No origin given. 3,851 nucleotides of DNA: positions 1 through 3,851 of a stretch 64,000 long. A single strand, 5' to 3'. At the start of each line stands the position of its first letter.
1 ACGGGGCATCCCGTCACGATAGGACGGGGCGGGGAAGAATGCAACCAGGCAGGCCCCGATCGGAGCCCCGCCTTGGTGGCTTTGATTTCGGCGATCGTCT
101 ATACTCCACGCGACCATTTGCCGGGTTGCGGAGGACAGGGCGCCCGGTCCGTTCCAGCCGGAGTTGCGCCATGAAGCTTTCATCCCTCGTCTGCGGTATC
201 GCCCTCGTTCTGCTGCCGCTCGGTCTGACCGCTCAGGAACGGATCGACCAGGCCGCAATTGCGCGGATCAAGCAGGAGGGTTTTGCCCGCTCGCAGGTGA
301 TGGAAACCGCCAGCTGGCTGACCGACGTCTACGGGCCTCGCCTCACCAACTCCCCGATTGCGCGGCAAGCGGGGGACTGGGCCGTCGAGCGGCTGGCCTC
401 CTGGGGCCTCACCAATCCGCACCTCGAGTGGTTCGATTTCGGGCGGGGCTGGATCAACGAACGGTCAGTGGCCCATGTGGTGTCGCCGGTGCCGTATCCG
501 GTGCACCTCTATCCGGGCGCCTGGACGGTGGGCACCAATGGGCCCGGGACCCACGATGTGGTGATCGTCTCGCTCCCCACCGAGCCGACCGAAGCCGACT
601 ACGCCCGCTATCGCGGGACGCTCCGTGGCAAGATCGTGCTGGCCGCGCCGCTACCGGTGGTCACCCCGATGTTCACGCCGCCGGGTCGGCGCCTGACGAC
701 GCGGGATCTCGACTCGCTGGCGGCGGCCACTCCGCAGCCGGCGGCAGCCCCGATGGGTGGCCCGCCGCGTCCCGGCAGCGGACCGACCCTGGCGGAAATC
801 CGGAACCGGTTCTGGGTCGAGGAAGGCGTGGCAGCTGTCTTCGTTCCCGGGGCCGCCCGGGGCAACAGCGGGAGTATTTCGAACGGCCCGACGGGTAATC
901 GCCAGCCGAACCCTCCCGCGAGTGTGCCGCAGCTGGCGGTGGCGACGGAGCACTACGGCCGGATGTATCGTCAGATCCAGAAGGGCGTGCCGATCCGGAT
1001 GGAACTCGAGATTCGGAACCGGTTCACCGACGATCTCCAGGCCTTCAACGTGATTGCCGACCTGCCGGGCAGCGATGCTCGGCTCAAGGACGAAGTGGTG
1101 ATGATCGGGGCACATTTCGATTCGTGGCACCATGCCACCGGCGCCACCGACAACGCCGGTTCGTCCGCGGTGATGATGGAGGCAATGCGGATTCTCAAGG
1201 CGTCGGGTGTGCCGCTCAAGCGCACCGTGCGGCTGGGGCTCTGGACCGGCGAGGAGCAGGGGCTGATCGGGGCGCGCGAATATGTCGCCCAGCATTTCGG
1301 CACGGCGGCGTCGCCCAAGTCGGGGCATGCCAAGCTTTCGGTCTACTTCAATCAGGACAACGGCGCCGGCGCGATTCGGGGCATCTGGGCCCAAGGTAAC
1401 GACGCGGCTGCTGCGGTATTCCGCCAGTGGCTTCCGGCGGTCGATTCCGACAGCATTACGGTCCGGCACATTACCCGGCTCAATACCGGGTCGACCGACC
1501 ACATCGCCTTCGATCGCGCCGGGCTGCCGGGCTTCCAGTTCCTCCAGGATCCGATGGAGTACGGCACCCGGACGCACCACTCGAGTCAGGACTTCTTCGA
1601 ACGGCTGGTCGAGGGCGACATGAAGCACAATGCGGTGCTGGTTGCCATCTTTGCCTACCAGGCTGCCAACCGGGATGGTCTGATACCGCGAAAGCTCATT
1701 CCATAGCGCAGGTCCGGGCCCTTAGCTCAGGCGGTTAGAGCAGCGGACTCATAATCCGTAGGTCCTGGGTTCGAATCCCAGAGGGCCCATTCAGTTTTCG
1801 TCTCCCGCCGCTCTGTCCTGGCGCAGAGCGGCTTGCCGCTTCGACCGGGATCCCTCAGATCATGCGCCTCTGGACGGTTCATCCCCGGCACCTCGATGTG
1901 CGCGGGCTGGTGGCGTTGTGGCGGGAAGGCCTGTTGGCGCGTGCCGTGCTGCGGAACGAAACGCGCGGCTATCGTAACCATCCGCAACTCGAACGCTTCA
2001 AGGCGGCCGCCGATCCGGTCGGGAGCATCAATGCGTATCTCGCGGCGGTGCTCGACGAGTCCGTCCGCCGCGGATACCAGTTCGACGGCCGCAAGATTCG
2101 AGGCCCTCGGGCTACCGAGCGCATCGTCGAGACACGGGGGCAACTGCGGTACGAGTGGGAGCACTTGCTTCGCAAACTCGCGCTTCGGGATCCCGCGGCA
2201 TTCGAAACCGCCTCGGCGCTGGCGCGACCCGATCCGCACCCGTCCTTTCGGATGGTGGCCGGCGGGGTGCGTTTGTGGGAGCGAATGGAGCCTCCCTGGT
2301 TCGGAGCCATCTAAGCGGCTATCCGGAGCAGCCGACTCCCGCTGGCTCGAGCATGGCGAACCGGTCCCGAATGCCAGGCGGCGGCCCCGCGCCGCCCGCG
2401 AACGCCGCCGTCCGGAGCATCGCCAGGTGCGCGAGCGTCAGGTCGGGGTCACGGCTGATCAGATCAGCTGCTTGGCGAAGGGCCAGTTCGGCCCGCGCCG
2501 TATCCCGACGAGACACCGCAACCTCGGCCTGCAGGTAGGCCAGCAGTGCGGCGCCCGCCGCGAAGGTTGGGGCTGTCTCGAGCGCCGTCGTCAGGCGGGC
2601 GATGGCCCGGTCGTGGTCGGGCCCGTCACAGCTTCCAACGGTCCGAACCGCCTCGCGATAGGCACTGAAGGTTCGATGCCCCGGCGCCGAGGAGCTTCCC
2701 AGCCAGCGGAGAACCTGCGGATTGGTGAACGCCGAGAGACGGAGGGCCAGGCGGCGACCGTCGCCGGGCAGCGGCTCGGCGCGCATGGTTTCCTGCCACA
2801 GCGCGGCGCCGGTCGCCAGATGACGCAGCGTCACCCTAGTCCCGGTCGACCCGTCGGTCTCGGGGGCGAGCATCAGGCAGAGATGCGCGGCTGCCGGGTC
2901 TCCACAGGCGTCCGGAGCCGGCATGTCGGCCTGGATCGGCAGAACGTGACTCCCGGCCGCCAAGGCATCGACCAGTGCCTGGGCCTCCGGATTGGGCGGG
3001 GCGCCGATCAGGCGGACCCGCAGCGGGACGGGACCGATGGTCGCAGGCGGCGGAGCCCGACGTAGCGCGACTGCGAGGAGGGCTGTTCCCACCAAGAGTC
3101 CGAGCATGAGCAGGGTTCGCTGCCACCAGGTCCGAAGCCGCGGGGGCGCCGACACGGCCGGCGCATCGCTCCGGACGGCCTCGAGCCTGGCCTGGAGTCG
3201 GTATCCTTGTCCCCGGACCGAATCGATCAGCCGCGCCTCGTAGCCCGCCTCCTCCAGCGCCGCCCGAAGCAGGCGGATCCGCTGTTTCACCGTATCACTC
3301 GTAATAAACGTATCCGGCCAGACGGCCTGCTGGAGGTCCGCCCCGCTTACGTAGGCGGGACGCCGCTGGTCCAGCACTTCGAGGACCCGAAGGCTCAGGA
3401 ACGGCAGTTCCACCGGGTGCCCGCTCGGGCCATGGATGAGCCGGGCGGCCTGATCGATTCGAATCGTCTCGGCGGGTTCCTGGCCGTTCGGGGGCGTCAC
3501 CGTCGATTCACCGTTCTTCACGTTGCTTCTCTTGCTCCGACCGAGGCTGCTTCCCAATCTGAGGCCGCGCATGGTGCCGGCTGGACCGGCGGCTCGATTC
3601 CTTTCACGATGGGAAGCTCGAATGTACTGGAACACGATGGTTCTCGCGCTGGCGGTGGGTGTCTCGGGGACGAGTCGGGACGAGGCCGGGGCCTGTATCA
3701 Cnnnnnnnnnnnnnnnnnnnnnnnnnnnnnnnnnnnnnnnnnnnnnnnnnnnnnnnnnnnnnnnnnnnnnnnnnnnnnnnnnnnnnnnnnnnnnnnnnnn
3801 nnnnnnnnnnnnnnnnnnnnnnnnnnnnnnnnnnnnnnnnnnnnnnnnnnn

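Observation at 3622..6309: Short YD/RHS-like repeat module fused to an intact beta-lactamase-fold serine hydrolase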

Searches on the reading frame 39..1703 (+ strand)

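Call 13: search_protein_families(library=pfam, proteins=[window:39-1703:+], max_evalue=0.001)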
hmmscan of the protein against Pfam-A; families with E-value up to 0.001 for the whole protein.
window:39-1703:+ (555 aa): 2 families
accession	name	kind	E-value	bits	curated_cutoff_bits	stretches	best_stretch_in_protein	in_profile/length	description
PF04389.22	Peptidase_M28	-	2e-32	112.9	21.3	1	337-536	1-190/193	Peptidase family M28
PF01546.33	Peptidase_M20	-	2e-07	31.6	24.6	1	365-421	29-82/206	Peptidase family M20/M25/M40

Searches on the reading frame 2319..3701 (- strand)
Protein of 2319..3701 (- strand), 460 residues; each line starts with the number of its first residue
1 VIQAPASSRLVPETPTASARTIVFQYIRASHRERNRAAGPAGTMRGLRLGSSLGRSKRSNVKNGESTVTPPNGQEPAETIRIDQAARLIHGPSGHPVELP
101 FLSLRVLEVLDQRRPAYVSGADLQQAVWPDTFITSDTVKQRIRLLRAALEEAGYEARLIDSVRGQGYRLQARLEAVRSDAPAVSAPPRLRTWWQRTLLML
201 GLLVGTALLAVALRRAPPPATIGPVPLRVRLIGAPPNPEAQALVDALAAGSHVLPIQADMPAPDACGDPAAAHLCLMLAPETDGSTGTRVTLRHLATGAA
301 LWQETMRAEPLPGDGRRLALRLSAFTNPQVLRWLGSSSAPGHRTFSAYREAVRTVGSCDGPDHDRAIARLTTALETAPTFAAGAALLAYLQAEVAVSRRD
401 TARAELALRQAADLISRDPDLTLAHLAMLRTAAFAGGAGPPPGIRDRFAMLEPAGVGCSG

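Call 13: search_protein_families(library=pfam, proteins=[window:2319-3701:-], max_evalue=0.001)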
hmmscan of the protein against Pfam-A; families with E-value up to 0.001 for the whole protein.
window:2319-3701:- (460 aa): 1 family
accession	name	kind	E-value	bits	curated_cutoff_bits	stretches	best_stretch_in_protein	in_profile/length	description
PF00486.34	Trans_reg_C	-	8e-12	45.5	26.2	1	95-169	2-77/77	Transcriptional regulatory protein, C terminal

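Call 50: search_protein_families(library=ncbifam, proteins=[window:2319-3533:-], max_evalue=10)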
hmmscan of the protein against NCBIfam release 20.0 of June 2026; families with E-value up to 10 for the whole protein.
window:2319-3533:- (404 aa): 20 families
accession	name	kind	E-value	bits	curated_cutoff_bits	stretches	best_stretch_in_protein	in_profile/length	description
TIGR02154.1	PhoB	equivalog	1.6e-06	27.6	296.2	1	22-113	135-225/226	phosphate regulon transcriptional regulator PhoB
NF007546.0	PRK10161.1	equivalog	1.2e-05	25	471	1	41-116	153-228/229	phosphate response regulator transcription factor PhoB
NF033117.2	vanR_ACDEGLN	exception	3.4e-05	23.5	350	1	40-113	151-225/226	VanR-ABDEGLN family response regulator transcription factor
NF041734.1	resp_reg_RppA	equivalog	6e-05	22.5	250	1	46-114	160-228/229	two-component system response regulator RppA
NF009037.0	PRK12370.1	equivalog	0.00012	20.6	589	1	41-126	34-118/553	HilA/EilA family virulence transcriptional regulator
NF007982.1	PRK10710.1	equivalog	0.00028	20.5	380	1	37-116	150-230/235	envelope stress response regulator BaeR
NF045944.1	ResRegRpaBCyano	equivalog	0.00052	19.5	330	1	12-114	124-228/229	response regulator transcription factor RpaB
NF008296.0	PRK11083.1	equivalog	0.0013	18.2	273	1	23-115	135-227/228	two-component system response regulator CreB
TIGR01387.1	cztR_silR_copR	subfamily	0.0024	17.6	279.2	1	38-113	143-218/218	heavy metal response regulator transcription factor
NF045914.1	RespRegNblR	equivalog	0.0026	17.4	300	1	66-114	178-226/228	response regulator transcription factor NblR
NF000404.1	vanR-D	exception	0.0033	17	500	1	47-113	163-230/232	vancomycin resistance response regulator transcription factor VanR-D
NF033120.0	vanR_FM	exception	0.0042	16.7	460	1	49-113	164-229/231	vancomycin resistance response regulator transcription factor, VanR-F/VanR-M family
NF008567.0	PRK11517.1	equivalog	0.011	15.1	353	1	51-116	156-221/223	response regulator transcription factor HprR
NF000403.1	vanR-C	exception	0.016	14.8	480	1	43-113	158-229/231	vancomycin resistance response regulator transcription factor VanR-C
NF040689.1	MtrAB_MtrA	equivalog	0.017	14.5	300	1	24-112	129-217/219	MtrAB system response regulator MtrA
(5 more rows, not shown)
